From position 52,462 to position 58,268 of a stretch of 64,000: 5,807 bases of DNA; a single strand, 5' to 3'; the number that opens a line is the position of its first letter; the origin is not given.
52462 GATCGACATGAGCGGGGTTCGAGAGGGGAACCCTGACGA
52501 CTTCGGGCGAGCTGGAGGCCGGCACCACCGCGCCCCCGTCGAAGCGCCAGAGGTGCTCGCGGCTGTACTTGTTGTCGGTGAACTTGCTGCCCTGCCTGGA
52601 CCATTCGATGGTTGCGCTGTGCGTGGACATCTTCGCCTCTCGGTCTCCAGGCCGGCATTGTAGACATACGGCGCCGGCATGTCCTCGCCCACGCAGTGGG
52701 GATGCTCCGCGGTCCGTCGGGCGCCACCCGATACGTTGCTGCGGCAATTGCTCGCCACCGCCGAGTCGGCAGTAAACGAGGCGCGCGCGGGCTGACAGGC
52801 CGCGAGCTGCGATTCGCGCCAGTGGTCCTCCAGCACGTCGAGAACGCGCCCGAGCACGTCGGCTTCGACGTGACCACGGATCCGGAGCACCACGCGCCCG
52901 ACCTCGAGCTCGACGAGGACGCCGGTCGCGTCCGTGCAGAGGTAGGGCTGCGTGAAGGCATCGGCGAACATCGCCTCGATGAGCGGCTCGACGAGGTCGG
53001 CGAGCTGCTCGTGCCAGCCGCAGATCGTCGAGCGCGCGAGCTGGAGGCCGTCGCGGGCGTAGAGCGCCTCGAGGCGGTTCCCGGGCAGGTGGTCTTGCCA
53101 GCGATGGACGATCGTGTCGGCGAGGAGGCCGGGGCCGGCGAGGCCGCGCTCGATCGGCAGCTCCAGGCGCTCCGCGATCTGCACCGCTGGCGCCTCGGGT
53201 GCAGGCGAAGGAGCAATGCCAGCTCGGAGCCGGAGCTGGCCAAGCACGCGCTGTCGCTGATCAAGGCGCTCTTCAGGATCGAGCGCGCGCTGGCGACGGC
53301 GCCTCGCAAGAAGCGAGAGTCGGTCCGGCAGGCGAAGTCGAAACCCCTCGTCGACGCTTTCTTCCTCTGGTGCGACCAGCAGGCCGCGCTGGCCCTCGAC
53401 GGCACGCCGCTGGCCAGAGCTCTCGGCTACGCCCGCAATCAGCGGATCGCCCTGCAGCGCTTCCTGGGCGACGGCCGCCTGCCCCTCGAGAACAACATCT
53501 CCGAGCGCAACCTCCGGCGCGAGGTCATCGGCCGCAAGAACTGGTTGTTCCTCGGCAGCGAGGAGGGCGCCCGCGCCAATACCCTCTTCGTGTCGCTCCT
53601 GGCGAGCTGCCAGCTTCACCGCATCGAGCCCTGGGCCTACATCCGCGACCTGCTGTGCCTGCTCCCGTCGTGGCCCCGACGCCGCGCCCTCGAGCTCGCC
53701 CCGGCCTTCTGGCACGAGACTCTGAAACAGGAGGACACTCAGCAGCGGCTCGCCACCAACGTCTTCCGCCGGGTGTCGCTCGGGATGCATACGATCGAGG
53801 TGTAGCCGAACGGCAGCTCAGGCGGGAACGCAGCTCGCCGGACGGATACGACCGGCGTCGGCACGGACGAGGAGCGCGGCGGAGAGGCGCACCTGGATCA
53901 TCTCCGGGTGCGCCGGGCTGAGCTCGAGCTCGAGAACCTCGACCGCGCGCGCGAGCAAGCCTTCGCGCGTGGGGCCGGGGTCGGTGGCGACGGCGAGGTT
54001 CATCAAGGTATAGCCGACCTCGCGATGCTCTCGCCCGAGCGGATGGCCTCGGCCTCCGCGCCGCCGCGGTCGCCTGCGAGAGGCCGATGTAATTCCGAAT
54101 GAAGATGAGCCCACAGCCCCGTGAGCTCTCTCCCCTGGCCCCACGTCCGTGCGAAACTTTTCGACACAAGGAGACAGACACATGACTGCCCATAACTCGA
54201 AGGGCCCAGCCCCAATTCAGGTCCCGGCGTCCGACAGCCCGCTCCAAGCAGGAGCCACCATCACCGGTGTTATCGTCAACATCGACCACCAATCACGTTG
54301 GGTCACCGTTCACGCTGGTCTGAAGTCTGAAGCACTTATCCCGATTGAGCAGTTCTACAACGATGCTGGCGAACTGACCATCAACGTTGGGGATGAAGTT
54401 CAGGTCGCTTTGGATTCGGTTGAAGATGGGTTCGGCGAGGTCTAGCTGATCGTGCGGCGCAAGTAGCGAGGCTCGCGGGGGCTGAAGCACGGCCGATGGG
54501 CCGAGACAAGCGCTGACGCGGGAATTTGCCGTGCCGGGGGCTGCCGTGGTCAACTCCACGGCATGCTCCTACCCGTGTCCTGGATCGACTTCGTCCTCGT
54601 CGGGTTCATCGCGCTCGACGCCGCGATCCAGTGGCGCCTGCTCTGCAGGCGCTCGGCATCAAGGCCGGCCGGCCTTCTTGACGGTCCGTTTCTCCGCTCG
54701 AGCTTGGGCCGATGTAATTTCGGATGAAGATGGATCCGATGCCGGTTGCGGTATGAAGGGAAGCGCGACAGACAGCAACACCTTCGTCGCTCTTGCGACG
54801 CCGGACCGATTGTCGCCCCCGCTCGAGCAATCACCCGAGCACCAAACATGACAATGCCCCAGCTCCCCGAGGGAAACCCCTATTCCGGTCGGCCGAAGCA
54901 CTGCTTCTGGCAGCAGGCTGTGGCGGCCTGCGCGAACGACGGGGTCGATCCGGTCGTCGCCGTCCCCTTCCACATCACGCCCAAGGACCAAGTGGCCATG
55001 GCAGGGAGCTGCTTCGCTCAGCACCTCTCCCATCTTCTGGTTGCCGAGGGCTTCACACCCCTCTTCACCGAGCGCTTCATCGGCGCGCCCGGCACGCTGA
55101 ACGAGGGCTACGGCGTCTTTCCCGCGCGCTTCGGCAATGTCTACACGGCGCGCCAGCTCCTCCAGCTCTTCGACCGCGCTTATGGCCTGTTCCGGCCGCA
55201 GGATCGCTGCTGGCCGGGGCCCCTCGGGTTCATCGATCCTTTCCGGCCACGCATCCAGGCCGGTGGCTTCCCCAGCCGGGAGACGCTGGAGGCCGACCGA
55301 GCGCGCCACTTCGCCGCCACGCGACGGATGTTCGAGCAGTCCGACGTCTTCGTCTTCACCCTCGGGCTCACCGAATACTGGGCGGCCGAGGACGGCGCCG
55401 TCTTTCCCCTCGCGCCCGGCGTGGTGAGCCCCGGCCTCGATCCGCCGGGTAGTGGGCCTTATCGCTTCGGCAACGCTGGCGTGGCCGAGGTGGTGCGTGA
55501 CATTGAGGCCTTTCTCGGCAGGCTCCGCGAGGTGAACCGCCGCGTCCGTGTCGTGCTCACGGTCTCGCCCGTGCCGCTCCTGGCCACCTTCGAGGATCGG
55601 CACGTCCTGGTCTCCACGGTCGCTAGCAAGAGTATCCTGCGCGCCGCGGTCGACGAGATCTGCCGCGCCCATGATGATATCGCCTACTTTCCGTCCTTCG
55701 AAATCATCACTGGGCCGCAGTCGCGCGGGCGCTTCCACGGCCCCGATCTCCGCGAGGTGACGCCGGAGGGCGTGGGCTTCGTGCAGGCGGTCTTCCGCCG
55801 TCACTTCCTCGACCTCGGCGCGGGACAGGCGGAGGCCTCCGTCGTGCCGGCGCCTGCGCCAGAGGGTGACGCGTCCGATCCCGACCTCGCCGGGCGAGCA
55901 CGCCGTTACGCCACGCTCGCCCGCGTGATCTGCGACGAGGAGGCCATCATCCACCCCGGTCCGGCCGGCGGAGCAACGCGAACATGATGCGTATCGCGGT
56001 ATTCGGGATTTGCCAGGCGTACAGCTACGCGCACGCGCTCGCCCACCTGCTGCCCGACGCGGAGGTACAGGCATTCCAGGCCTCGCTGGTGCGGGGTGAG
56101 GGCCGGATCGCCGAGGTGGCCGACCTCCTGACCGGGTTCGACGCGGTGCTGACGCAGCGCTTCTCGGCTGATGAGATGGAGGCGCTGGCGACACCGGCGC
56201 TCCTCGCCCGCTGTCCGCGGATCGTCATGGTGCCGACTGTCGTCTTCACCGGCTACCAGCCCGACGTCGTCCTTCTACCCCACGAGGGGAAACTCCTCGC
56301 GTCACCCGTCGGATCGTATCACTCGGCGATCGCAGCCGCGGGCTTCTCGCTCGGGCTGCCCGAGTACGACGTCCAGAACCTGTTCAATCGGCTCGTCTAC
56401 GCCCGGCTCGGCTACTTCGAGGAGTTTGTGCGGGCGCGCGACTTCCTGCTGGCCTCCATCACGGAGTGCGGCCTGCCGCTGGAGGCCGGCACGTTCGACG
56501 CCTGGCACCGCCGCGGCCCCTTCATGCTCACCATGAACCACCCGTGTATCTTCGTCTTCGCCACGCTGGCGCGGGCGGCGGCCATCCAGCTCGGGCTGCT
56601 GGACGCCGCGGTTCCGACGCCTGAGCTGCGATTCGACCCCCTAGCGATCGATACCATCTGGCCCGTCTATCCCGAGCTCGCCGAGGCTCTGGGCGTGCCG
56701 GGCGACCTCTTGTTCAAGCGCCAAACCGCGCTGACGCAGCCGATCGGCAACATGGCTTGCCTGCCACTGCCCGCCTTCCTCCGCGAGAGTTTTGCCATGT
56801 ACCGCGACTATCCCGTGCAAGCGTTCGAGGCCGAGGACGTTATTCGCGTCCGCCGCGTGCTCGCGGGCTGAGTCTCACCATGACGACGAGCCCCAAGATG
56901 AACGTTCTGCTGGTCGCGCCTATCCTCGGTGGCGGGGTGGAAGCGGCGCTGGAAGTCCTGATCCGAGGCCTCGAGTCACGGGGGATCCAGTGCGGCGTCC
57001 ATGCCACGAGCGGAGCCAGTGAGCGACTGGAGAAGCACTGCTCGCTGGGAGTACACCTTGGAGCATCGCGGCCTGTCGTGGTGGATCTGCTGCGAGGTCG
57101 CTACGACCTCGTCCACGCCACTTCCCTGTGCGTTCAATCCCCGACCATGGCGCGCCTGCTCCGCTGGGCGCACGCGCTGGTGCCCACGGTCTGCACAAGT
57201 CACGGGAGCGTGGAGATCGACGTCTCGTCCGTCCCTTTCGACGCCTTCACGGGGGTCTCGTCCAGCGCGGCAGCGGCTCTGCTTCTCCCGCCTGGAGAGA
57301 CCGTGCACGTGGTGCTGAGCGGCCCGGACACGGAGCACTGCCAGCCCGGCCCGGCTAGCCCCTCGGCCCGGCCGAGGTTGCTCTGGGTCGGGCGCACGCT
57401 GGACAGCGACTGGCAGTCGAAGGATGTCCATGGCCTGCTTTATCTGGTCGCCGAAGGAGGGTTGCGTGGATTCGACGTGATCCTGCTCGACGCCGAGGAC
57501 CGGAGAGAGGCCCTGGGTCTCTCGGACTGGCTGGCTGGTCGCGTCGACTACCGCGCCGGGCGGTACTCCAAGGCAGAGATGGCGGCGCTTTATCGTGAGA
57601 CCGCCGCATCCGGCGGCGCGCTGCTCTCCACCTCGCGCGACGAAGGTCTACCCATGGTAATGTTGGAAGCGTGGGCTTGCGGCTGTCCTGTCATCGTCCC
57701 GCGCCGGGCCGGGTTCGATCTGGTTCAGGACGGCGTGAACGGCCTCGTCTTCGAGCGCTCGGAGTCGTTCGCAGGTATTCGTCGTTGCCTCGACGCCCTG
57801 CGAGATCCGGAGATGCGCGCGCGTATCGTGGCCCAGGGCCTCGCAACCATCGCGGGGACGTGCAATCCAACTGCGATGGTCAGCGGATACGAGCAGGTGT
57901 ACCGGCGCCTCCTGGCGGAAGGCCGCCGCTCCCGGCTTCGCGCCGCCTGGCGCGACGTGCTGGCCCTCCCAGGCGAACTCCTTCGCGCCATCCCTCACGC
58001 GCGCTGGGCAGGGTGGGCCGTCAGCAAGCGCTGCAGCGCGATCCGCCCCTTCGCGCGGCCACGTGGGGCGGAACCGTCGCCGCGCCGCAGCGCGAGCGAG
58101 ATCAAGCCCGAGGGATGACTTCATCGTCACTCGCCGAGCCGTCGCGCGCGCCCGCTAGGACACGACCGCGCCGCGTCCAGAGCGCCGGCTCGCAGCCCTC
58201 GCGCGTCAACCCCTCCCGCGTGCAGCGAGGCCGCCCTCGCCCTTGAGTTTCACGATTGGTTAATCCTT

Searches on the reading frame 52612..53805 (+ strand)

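Call 25: search_protein_families(library=pfam, proteins=[window:52612-53805:+], max_evalue=0.001)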
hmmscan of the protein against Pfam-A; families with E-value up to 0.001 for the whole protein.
window:52612-53805:+ (397 aa): 2 families
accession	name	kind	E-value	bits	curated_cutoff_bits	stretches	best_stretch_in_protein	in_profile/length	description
PF03050.20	DDE_Tnp_IS66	-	3e-29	102.8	23.1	1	206-321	167-283/284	Transposase IS66 family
PF13817.11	DDE_Tnp_IS66_C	-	1.9e-06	28.4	30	1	328-364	1-38/39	IS66 C-terminal element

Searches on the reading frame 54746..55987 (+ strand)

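Call 25: search_protein_families(library=pfam, proteins=[window:54746-55987:+], max_evalue=0.001)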
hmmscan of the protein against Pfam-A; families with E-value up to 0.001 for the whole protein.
window:54746-55987:+ (413 aa): 1 family
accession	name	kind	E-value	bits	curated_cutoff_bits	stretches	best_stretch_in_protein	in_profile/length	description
PF08885.17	GSCFA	-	1.4e-44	153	25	1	83-350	2-237/237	GSCFA family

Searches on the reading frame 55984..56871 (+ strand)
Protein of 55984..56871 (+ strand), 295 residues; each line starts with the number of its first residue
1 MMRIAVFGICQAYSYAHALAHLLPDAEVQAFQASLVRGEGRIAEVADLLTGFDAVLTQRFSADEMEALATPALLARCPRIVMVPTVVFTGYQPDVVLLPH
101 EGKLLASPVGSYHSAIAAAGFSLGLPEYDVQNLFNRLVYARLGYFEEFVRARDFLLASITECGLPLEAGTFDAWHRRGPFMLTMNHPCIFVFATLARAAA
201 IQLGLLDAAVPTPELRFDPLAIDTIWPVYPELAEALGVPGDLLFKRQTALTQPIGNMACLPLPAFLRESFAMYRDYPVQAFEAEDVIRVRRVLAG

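Call 25: search_protein_families(library=pfam, proteins=[window:55984-56871:+], max_evalue=0.001)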
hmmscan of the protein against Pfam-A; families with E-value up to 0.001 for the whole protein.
window:55984-56871:+ (295 aa): 1 family
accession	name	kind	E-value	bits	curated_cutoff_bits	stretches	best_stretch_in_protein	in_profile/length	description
PF18588.6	WcbI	-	1.8e-24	87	29.2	1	4-205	2-202/205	Polysaccharide biosynthesis enzyme WcbI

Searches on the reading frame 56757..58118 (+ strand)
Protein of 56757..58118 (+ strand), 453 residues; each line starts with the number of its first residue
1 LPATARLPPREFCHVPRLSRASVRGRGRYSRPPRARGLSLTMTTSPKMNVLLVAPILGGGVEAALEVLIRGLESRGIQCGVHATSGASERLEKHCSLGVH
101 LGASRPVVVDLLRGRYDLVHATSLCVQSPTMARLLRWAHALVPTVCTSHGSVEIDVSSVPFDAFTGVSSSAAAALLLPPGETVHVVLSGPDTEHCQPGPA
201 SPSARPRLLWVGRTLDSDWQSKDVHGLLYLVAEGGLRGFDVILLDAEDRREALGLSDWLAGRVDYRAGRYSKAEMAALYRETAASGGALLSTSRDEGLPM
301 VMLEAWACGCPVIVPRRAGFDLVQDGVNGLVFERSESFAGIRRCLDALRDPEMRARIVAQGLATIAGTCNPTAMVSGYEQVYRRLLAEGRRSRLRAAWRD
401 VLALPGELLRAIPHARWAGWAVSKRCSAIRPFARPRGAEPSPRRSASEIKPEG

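Call 25: search_protein_families(library=pfam, proteins=[window:56757-58118:+], max_evalue=0.001)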
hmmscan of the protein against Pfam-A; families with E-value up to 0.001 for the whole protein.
window:56757-58118:+ (453 aa): 5 families
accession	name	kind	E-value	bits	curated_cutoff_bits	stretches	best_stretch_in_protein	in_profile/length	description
PF13692.12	Glyco_trans_1_4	-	3.2e-10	40.8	27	1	288-339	79-133/142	Glycosyl transferases group 1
PF00534.26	Glycos_transf_1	-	3.3e-10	40.2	26.4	1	288-360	95-168/172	Glycosyl transferases group 1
PF13524.12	Glyco_trans_1_2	-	2.1e-09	37.9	25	1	257-365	23-129/144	Glycosyl transferase-like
PF13439.12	Glyco_transf_4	-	3.1e-06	27.8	28.5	1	59-153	2-108/170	Glycosyltransferase Family 4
PF20706.3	GT4-conflict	-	4.4e-06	26.4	26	1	179-320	170-316/385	Family 4 Glycosyltransferase in conflict systems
